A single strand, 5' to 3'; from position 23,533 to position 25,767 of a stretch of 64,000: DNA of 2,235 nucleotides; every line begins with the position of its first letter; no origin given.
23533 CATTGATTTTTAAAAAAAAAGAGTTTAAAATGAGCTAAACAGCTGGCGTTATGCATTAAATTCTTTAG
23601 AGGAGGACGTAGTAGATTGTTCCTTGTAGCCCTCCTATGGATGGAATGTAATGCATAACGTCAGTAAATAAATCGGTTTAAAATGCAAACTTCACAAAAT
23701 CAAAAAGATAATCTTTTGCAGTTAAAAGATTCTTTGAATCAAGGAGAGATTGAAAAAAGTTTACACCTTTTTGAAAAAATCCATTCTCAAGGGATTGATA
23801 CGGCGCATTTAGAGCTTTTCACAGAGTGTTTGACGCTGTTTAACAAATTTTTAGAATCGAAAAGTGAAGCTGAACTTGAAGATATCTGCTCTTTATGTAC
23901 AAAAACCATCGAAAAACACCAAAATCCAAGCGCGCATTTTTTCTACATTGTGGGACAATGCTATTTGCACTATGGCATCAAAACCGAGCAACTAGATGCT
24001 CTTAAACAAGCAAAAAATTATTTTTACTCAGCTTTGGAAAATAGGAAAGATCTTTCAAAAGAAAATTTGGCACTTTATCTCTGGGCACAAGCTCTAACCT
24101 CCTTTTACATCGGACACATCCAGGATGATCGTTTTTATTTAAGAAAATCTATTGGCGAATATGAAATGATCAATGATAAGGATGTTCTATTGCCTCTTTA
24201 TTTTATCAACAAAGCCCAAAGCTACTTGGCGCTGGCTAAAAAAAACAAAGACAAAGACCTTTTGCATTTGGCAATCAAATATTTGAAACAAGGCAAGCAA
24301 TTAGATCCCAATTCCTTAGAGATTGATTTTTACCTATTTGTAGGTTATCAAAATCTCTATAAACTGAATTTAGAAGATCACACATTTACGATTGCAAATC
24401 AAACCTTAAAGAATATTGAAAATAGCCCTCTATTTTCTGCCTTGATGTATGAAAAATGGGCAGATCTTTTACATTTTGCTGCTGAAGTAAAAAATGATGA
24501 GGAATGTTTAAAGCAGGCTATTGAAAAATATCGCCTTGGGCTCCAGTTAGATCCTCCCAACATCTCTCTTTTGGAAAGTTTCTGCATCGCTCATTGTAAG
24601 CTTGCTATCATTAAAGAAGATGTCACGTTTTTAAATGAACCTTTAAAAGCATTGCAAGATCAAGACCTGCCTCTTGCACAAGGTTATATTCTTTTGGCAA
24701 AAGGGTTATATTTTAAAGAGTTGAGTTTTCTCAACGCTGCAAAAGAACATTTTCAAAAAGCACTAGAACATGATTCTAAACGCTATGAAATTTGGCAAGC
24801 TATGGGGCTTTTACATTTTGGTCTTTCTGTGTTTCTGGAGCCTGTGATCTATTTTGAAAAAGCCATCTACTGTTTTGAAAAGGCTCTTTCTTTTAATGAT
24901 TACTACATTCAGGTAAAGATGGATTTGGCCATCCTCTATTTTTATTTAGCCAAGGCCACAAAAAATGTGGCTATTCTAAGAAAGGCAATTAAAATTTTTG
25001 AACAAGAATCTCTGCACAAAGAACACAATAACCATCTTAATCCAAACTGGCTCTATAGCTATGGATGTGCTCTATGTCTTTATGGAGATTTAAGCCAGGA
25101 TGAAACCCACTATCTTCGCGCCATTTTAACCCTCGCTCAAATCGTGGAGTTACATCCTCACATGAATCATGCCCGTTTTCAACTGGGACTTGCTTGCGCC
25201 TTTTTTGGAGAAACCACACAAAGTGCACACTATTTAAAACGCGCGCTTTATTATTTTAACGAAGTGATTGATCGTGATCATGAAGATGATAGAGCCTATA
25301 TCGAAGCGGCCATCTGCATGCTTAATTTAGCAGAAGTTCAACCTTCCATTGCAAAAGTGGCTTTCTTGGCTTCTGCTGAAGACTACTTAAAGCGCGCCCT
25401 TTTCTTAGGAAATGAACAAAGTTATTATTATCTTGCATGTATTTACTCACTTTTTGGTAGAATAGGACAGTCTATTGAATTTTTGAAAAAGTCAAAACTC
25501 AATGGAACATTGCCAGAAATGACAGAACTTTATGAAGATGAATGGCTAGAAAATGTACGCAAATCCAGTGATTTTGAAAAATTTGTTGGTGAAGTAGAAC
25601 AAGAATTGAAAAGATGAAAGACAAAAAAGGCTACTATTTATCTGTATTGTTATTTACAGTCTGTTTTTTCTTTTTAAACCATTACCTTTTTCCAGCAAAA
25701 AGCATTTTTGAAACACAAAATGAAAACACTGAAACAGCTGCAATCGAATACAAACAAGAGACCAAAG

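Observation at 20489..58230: High-density ~158-bp MITE family (7 copies) with TIRs and 7-8 bp target-site duplications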

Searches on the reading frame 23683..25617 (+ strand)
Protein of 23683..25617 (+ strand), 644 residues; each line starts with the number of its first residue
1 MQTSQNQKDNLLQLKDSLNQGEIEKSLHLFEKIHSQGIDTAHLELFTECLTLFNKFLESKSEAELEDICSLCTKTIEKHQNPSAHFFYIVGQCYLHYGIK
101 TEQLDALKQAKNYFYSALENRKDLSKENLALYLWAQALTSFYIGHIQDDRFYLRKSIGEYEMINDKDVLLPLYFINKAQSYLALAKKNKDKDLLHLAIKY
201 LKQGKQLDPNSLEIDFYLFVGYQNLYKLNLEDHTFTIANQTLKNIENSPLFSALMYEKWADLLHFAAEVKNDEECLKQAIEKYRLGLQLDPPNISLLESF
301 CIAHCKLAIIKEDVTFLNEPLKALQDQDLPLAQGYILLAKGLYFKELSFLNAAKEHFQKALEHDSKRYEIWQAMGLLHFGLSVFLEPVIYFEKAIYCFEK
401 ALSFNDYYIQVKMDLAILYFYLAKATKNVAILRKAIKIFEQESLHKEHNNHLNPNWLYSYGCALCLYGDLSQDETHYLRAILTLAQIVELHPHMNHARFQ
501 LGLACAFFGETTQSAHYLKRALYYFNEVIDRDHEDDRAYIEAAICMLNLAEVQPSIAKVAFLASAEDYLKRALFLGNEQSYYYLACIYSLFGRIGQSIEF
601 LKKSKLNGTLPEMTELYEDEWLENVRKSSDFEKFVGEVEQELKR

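Call 10: search_protein_families(library=ncbifam, proteins=[window:23683-25617:+])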
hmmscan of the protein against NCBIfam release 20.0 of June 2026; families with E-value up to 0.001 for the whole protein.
window:23683-25617:+ (644 aa): 4 families
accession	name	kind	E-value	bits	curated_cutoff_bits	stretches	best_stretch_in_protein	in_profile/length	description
NF040959.1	MamA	equivalog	9.5e-07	28.5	200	0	352-437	116-201/204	magnetosome protein MamA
NF047558.1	TPR_END_plus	domain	1.7e-05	24.7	32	1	581-635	2-55/56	TPR end-of-group domain-containing protein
NF053617.1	SARPRegAfsRStmc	equivalog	0.0001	20.4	1430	0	265-377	788-900/986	SARP-family global regulator AfsR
TIGR02521.1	type_IV_pilW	equivalog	0.00013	21.6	154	0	392-524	48-164/234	type IV pilus biogenesis/stability protein PilW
